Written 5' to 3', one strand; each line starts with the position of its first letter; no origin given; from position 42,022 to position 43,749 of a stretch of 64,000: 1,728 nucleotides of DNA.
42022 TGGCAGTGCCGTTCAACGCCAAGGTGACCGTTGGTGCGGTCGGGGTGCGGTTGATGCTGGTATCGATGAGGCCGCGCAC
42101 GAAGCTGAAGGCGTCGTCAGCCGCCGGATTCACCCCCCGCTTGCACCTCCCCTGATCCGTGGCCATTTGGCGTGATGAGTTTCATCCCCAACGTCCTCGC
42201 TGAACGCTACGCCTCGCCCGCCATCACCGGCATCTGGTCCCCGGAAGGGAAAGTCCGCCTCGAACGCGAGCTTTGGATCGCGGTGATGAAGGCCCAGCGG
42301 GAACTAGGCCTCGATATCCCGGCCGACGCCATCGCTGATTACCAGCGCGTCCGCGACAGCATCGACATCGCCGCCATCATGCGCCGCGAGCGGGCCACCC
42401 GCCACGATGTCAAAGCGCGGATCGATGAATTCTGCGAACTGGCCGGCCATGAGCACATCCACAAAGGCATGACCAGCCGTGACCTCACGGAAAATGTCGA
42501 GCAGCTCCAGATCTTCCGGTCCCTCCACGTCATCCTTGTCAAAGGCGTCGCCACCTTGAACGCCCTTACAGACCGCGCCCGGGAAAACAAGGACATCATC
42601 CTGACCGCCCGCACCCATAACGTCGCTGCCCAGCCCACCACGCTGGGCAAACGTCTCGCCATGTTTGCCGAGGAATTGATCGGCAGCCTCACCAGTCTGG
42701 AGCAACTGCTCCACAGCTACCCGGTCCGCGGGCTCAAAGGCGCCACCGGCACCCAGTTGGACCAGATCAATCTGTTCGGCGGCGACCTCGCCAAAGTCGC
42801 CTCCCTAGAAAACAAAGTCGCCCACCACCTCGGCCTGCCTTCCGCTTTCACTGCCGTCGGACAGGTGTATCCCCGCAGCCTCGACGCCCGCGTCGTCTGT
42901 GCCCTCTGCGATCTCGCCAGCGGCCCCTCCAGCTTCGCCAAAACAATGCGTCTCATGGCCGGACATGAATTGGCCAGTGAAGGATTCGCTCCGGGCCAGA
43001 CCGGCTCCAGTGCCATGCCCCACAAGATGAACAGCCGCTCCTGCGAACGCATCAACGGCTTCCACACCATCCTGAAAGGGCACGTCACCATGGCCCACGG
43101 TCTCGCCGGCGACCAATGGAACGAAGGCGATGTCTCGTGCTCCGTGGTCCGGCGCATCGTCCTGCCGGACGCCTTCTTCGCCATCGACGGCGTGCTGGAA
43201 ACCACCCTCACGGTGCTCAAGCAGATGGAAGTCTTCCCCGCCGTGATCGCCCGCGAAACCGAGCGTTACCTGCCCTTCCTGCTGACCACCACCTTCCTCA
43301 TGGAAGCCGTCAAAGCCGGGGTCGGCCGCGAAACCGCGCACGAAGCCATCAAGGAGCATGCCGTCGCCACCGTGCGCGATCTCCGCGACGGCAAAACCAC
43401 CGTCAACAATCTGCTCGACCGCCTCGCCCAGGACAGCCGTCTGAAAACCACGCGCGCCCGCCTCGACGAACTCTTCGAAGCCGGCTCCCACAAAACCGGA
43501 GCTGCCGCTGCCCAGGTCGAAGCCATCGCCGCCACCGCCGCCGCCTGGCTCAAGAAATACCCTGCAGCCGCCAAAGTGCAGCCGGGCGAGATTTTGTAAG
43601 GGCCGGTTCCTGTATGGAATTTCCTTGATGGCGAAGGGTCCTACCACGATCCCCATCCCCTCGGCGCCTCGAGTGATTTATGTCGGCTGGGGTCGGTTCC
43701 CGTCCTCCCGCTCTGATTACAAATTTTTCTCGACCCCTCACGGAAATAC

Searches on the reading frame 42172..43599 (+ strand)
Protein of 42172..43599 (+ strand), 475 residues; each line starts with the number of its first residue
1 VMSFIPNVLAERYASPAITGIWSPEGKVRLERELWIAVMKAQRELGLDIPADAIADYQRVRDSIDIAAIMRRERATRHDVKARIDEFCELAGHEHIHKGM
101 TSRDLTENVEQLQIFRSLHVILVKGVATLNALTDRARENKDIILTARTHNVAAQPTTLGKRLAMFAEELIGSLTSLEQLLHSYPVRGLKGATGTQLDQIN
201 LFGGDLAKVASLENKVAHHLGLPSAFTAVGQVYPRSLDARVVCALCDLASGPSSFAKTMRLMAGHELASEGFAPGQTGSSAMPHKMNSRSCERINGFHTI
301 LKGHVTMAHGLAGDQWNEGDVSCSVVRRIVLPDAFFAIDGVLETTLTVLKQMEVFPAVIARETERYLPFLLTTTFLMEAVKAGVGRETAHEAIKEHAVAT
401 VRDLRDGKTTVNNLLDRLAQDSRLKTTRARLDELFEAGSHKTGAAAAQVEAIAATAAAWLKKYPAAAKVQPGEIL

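Call 92: search_protein_families(library=pfam, proteins=[window:42172-43599:+], max_evalue=0.001)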
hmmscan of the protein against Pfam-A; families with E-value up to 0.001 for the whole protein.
window:42172-43599:+ (475 aa): 2 families
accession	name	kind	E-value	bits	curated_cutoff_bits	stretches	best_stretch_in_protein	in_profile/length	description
PF00206.25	Lyase_1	-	5.2e-27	95.5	27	1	34-296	31-305/312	Lyase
PF10397.14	ADSL_C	-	2.1e-14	54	32.7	1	368-451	1-78/79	Adenylosuccinate lyase C-terminus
